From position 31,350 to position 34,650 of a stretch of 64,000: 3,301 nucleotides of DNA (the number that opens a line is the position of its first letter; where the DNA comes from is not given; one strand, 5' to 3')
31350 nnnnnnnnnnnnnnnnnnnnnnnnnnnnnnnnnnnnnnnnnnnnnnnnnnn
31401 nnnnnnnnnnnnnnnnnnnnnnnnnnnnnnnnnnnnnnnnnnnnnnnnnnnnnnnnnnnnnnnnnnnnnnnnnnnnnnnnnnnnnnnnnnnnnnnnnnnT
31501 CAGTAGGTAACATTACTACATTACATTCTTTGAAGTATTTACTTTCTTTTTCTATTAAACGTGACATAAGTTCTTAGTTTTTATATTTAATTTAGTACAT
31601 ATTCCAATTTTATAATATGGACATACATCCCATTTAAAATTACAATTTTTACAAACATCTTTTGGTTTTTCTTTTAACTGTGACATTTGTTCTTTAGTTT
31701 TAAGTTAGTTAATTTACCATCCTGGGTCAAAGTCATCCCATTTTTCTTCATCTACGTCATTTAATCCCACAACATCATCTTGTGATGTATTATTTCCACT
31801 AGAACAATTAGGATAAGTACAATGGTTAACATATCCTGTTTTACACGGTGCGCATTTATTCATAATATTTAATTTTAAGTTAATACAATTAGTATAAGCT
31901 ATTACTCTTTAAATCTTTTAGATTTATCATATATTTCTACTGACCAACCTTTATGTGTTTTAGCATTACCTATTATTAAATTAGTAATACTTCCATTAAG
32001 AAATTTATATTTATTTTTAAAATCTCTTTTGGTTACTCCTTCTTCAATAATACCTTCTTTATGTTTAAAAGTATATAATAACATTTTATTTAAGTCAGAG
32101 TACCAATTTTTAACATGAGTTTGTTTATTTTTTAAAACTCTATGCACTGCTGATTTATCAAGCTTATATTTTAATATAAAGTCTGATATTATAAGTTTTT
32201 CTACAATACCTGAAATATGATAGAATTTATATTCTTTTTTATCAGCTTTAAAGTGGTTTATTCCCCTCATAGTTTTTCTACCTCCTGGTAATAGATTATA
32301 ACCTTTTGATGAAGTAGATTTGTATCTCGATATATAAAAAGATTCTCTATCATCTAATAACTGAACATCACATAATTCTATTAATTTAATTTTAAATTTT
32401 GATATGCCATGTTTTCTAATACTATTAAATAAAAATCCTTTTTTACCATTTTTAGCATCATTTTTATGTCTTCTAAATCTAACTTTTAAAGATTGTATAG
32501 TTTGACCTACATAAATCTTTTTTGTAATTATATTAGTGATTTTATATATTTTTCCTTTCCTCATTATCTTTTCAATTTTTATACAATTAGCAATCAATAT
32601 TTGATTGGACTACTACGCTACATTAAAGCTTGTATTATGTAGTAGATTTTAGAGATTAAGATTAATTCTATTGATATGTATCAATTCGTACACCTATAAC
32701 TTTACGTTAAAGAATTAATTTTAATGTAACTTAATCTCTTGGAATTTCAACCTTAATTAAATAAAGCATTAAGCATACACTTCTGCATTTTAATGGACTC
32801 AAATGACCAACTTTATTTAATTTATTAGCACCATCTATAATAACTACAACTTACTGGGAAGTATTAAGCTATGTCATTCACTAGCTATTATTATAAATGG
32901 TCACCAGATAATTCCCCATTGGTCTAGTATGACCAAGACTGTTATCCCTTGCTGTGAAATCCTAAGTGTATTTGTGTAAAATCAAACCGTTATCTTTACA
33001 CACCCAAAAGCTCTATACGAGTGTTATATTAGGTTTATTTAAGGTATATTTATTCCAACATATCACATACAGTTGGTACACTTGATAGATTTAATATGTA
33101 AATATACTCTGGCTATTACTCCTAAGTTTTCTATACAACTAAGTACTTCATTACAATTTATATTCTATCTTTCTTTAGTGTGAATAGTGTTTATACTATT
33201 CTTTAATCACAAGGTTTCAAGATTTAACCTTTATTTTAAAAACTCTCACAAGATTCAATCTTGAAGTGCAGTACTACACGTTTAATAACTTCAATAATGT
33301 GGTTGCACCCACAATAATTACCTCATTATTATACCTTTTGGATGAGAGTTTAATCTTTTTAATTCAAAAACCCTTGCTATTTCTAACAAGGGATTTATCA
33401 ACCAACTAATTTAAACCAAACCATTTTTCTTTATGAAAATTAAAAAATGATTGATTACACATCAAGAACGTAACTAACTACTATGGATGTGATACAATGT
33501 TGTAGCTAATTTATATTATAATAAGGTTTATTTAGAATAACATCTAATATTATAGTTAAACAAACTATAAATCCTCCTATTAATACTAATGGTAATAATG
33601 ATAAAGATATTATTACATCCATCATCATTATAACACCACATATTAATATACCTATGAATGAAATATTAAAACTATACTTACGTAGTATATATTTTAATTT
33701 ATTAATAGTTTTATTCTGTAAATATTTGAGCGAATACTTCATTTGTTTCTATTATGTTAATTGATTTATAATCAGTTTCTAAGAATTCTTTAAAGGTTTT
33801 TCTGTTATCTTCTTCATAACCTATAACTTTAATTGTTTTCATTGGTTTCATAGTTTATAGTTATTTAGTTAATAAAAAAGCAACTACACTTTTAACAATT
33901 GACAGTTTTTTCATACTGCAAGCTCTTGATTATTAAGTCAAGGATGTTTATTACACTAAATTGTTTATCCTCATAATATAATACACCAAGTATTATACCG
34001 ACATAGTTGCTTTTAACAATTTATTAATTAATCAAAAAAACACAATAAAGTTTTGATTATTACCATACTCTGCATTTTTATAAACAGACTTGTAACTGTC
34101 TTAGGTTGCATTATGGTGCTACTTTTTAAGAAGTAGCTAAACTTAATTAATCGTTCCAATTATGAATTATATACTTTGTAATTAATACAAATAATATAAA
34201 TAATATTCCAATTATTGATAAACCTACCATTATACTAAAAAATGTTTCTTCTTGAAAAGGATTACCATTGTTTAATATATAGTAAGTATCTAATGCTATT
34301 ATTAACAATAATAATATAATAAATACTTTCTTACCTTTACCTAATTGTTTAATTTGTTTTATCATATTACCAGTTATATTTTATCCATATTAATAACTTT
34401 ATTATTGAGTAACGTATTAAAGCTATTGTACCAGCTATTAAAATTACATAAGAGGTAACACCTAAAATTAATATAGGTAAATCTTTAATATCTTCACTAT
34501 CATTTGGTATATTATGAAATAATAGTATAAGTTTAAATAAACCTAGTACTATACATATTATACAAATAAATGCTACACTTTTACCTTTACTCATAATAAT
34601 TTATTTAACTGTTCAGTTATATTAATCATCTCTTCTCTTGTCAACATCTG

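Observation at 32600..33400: About 0.75-kb ORF-free, helix-dense region: candidate large ornate ncRNA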

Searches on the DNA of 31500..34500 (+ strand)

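Call 4: search_rna_families(source=window, start=31500, end=34500, threshold=evalue, max_evalue=10, show_alignments=3)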
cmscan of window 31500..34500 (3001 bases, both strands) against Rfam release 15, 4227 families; matches with E-value up to 10: 3.
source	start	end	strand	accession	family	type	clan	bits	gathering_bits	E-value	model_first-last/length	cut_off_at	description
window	34062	34117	-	RF03160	twister-P1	Gene; ribozyme;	CL00120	39.3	67.2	2.1e-06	1-68/68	no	type-P1 twister ribozyme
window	33419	33452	-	RF01024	mir-944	Gene; miRNA;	-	18.4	100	9.4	28-61/88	no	mir-944 microRNA precursor family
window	32707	32724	-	RF00207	K10_TLS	Cis-reg;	-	17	43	8.4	15-32/48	no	K10 transport/localisation element (TLS)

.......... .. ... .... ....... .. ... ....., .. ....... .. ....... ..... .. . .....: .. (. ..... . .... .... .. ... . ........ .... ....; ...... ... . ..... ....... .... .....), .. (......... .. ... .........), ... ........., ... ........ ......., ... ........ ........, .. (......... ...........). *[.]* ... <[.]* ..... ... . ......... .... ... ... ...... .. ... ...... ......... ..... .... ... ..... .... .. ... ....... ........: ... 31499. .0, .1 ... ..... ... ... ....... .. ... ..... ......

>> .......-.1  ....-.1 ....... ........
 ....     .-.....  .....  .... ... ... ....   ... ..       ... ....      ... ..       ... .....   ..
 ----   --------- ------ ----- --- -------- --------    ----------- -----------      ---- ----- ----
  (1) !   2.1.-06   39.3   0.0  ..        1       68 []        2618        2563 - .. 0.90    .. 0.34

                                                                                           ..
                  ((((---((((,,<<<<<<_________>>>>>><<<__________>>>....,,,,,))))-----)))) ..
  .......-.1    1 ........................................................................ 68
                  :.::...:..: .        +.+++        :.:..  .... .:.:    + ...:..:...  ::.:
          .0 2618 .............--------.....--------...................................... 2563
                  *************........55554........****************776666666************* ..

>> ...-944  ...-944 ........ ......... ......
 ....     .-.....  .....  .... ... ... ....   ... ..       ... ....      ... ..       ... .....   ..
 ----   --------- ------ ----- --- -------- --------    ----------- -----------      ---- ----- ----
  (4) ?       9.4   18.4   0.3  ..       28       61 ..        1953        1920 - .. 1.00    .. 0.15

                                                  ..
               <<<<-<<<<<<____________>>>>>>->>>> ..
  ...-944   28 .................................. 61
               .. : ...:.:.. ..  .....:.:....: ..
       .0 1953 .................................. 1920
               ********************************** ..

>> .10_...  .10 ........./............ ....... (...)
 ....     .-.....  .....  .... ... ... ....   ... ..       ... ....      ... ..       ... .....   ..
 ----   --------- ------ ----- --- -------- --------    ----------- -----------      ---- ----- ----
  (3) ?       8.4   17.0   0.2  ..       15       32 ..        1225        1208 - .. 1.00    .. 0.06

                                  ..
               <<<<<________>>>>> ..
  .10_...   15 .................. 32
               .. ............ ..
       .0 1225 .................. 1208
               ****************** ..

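Call 5: search_dna_similar(query=window:32400-33600:+, collection=phages, mode=distant, max_rows=30)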
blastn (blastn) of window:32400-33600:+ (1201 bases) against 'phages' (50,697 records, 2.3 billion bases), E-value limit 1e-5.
Records with a match: 3; places in all: 3; records where one place covers at least 80% of the query: 0.
Best place of each record, by identity: 80-90% 2; 60-80% 1.
By first word of the organism name: Cellulophaga 2; bajarodcaudo 1.
By host as written in the record: Cellulophaga baltica #14 2; - 1.
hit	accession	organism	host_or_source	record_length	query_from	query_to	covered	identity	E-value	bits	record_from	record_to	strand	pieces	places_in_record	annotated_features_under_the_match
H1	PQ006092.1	bajarodcaudo virus 1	Chaetodipus spinatus feces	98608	78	150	6%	79.5%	1e-7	65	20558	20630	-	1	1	intron associated endonuclease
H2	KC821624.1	Cellulophaga phage phi14:2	Cellulophaga baltica #14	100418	210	260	4%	86.3%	1e-6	62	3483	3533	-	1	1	none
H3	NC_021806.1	Cellulophaga phage phi14:2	Cellulophaga baltica #14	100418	210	260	4%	86.3%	1e-6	62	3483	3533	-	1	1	none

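Call 12: get_annotated_region(hit=H2, flank=3000)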
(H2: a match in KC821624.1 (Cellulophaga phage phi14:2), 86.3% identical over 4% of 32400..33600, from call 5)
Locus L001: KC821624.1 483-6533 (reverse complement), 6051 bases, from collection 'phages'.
description: Cellulophaga phage phi14:2, complete genome.
organism: Cellulophaga phage phi14:2 (NCBI taxid 1327990)
taxonomy: Viruses; Duplodnaviria; Heunggongvirae; Uroviricota; Caudoviricetes; Crassvirales; Steigviridae; Asinivirinae; Akihdevirus; Akihdevirus balticus
host: Cellulophaga baltica #14; source: seawater; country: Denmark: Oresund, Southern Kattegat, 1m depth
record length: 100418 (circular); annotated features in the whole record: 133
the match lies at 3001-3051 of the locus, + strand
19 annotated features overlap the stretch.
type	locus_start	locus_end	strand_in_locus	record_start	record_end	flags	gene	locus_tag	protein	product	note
CDS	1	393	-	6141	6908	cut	-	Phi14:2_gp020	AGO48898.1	hypothetical protein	-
CDS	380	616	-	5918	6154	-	-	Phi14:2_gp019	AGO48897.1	hypothetical protein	-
CDS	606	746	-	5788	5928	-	-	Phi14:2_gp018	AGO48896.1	hypothetical protein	-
CDS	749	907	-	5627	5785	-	-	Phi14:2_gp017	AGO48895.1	hypothetical protein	-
CDS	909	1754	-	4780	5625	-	-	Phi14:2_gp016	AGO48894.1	hypothetical protein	-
CDS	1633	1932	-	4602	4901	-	-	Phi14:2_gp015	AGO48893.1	hypothetical protein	-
CDS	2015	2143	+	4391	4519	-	-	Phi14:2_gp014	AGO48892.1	hypothetical protein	-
CDS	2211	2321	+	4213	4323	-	-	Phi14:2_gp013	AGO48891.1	hypothetical protein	-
CDS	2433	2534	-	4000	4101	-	-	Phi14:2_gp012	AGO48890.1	hypothetical protein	-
CDS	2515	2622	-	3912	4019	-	-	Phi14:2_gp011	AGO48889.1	hypothetical protein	-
CDS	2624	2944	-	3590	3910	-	-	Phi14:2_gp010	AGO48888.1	hypothetical protein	-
CDS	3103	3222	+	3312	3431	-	-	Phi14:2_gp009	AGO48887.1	hypothetical protein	-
CDS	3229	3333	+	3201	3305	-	-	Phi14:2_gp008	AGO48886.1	hypothetical protein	-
CDS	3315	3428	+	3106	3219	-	-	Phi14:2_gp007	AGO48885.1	hypothetical protein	-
CDS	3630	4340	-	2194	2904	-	-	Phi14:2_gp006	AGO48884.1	hypothetical protein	-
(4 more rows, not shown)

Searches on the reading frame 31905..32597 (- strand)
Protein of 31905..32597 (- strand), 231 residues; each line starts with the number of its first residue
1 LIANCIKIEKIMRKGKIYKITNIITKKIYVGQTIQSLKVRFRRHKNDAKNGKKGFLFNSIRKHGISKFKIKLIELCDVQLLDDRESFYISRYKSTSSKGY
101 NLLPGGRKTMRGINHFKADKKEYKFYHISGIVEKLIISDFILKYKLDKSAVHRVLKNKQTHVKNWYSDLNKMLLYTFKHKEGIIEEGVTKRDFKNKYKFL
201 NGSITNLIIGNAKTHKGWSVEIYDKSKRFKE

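Call 22: search_protein_families(library=pfam, proteins=[window:31905-32597:-], max_evalue=0.01)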
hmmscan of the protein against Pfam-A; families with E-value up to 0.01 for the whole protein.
window:31905-32597:- (231 aa): 1 family
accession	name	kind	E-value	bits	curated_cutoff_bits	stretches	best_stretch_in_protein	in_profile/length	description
PF01541.30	GIY-YIG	-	2.7e-07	31.2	22.6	1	16-101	3-78/78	GIY-YIG catalytic domain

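Call 72: search_protein_families(library=phrogs, proteins=[window:31905-32564:-], max_evalue=0.001)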
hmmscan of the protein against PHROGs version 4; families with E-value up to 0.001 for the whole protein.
window:31905-32564:- (220 aa): 5 families
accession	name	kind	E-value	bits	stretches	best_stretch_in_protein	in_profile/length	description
phrog_314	-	DNA, RNA and nucleotide metabolism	5.8e-20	72.7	1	1-215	176-393/574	homing endonuclease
phrog_7168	-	DNA, RNA and nucleotide metabolism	9e-17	62.4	1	4-215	2-225/284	homing endonuclease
phrog_5123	-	DNA, RNA and nucleotide metabolism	4.3e-13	50.5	1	6-99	4-96/152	homing endonuclease with GIY-YIG motif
phrog_19446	-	DNA, RNA and nucleotide metabolism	3.9e-12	47.2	1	4-95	2-95/254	homing endonuclease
phrog_2081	-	DNA, RNA and nucleotide metabolism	3.2e-05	24.3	0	90-157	191-249/433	HNH endonuclease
